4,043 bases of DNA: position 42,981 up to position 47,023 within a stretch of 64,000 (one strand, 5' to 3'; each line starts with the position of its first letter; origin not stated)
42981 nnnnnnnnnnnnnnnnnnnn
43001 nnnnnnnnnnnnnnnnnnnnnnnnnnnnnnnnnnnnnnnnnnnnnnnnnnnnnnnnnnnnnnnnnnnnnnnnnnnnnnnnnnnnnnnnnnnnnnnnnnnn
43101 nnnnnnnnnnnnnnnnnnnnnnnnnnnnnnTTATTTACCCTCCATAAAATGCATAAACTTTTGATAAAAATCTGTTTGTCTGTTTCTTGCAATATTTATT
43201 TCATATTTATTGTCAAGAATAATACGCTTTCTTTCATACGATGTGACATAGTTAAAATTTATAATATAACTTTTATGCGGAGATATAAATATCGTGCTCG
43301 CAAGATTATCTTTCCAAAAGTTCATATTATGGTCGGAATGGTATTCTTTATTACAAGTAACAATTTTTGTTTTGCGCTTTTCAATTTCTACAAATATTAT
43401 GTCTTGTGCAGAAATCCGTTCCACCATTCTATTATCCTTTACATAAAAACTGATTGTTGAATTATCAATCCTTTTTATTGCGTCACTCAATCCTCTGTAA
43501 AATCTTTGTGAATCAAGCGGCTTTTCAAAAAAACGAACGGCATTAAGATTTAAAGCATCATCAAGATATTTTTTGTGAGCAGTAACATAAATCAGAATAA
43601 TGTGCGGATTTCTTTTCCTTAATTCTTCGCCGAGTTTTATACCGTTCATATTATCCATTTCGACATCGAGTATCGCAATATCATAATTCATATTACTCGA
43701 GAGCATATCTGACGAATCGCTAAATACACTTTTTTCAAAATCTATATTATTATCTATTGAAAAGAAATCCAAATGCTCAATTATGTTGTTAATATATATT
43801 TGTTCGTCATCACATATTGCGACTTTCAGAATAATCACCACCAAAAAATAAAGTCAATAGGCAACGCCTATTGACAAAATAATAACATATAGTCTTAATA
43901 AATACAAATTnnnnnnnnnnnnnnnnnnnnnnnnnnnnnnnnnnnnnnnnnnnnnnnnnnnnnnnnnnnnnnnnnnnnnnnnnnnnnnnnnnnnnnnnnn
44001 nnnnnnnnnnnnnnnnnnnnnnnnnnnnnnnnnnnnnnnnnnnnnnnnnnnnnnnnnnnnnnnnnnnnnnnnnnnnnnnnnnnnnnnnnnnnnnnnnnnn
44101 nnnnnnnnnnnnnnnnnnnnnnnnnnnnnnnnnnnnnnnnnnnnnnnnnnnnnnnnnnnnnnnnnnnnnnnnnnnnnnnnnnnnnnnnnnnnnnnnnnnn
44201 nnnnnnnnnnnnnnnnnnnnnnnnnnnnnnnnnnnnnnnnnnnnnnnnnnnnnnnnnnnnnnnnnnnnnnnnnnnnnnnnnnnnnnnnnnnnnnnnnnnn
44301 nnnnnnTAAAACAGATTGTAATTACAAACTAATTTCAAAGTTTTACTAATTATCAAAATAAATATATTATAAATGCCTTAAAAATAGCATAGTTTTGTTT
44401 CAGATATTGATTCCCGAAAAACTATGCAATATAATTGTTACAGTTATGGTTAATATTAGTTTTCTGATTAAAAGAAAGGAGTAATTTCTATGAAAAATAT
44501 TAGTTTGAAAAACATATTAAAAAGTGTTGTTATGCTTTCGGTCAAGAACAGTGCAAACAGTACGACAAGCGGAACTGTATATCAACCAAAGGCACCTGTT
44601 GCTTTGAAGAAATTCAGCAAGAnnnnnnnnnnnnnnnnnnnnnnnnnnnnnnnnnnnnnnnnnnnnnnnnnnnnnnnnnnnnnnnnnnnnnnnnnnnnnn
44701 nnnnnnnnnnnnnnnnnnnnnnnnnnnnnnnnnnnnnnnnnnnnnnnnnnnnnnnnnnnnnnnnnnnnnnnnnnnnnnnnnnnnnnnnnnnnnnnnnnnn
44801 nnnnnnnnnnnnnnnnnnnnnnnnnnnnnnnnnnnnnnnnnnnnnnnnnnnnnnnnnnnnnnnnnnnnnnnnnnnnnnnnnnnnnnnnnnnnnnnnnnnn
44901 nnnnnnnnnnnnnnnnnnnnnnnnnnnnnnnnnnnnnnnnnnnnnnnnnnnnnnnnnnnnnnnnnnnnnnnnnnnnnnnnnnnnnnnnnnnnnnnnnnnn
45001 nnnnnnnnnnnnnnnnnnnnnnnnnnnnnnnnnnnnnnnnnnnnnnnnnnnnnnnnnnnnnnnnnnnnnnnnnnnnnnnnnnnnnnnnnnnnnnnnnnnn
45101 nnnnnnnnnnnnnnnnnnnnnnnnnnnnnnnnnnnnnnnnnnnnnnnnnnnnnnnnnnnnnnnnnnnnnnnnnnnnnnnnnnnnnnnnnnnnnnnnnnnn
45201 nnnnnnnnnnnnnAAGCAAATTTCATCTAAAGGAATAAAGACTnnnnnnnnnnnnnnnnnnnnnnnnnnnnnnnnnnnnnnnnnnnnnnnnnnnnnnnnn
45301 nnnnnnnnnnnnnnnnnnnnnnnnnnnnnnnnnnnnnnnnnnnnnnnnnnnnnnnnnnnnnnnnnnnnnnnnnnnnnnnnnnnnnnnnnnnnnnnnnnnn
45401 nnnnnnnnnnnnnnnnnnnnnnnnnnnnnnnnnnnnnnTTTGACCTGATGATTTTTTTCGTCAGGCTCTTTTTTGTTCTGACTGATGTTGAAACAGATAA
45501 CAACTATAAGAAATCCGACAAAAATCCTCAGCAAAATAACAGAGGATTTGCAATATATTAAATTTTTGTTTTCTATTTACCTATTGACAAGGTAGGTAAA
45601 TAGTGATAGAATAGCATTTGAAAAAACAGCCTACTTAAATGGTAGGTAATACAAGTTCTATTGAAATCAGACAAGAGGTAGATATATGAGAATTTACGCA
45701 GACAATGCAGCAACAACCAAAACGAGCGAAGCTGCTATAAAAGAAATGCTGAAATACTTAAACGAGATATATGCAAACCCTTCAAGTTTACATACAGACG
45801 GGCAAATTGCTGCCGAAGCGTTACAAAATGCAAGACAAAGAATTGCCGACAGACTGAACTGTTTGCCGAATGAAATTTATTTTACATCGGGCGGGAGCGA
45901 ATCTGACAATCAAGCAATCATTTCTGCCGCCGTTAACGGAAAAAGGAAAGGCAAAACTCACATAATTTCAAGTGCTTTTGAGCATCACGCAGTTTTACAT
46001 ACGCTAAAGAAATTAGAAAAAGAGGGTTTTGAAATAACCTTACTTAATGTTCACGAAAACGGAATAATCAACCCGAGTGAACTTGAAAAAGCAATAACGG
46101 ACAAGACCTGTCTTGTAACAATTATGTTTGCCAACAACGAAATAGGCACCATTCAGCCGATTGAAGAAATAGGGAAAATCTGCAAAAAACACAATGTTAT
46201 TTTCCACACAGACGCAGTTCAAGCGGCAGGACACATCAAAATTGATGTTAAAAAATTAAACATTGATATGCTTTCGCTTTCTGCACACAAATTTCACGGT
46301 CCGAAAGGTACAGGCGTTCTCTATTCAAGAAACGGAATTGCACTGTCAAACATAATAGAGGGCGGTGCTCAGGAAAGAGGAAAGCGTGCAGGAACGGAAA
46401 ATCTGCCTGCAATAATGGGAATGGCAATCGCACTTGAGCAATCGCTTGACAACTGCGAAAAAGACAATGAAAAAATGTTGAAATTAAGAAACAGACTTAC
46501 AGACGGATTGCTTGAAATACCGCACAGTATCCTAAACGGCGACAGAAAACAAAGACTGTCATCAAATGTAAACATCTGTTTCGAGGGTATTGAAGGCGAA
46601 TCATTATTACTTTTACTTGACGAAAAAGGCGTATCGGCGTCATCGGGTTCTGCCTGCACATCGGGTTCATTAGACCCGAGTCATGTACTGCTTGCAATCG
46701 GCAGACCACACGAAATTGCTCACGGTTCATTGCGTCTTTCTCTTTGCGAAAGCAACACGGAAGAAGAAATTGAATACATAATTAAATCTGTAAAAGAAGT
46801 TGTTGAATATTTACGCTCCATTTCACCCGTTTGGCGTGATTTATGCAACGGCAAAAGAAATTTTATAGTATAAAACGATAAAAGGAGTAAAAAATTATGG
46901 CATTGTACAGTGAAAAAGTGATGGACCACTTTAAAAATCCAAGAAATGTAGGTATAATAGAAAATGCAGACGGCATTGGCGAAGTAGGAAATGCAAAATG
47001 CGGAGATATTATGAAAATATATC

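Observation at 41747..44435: Identical 17-bp motif abuts the -35 element of both the rhs promoter and the agrB/peptide promoter, suggesting quorum-sensing control of the toxin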

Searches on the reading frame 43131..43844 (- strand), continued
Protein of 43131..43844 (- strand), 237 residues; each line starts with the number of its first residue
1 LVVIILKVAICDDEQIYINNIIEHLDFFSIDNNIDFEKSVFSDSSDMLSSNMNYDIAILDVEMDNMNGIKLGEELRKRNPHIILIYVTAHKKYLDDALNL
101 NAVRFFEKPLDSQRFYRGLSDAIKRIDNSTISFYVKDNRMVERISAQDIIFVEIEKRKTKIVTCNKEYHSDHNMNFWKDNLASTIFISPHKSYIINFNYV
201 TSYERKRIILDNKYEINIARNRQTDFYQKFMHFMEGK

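Call 69: search_protein_families(library=ncbifam, proteins=[L079:11166-16358:+, L076:11709-15755:+, L083:11186-16237:+, L078:7955-13090:+, L085:12243-15560:+], max_evalue=0.001)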
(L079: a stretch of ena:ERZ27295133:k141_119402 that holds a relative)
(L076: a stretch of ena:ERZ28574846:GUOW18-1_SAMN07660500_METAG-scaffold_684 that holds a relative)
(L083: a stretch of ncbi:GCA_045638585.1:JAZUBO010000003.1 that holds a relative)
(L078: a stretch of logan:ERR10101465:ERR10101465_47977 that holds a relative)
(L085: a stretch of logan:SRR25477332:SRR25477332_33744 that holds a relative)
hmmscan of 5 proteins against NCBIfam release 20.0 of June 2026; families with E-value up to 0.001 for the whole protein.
L079:11166-16358:+ (1730 aa): 2 families
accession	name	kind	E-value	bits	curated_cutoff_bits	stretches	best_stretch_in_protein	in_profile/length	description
TIGR03696.1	Rhs_assc_core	domain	4.8e-14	52.6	32.5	1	1555-1623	14-75/76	RHS repeat-associated core domain-containing protein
TIGR01643.1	YD_repeat_2x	repeat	0.00025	21.4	15.8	0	1050-1070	17-37/42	YD repeat-containing protein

L076:11709-15755:+ (1348 aa): 3 families
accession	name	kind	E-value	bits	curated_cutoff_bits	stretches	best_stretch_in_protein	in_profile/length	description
TIGR03696.1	Rhs_assc_core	domain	4.7e-17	62.3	32.5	1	1080-1172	1-75/76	RHS repeat-associated core domain-containing protein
NF041261.1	RHS_core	equivalog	1.5e-16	59.5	2000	2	1053-1172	1157-1260/1261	RHS element core protein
TIGR01643.1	YD_repeat_2x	repeat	1.5e-09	37.9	15.8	0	691-726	1-36/42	YD repeat-containing protein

L083:11186-16237:+ (1683 aa): 2 families
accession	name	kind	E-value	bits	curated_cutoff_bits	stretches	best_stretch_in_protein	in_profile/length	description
TIGR03696.1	Rhs_assc_core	domain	4.4e-14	52.7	32.5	1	1483-1576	1-75/76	RHS repeat-associated core domain-containing protein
TIGR01643.1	YD_repeat_2x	repeat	1.7e-11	44.1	15.8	0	1364-1396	5-37/42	YD repeat-containing protein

L078:7955-13090:+ (1711 aa): 3 families
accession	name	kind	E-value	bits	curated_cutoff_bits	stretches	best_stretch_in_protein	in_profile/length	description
TIGR03696.1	Rhs_assc_core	domain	5.2e-14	52.5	32.5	1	1536-1601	17-75/76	RHS repeat-associated core domain-containing protein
NF041261.1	RHS_core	equivalog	5.1e-05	21.2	2000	1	1539-1598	1206-1257/1261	RHS element core protein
TIGR01643.1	YD_repeat_2x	repeat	0.00097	19.6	15.8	0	1325-1355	5-35/42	YD repeat-containing protein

L085:12243-15560:+ (1105 aa): 1 family
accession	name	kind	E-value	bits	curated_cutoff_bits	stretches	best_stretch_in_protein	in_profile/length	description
TIGR03296.1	M6dom_TIGR03296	domain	1.3e-24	87.6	110.8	1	46-304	3-274/286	M6 family metalloprotease domain-containing protein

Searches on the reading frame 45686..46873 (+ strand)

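Call 4: search_protein_families(library=pfam, proteins=[window:45686-46873:+], max_evalue=0.01)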
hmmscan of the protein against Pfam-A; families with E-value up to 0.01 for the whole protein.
window:45686-46873:+ (395 aa): 5 families
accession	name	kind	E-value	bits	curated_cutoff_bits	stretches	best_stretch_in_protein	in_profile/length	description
PF00266.25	Aminotran_5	-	1.3e-85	288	21.5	1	3-364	1-370/371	Aminotransferase class-V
PF01041.23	DegT_DnrJ_EryC1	-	1.8e-06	27.9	19.8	1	92-183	66-152/360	DegT/DnrJ/EryC1/StrS aminotransferase family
PF01212.27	Beta_elim_lyase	-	8.1e-06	25.8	27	1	85-270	68-264/288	Beta-eliminating lyase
PF00282.25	Pyridoxal_deC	-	4.1e-05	22.9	27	1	114-180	166-238/375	Pyridoxal-dependent decarboxylase conserved domain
PF01053.26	Cys_Met_Meta_PP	-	0.0005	19.2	27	1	108-205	109-201/381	Cys/Met metabolism PLP-dependent enzyme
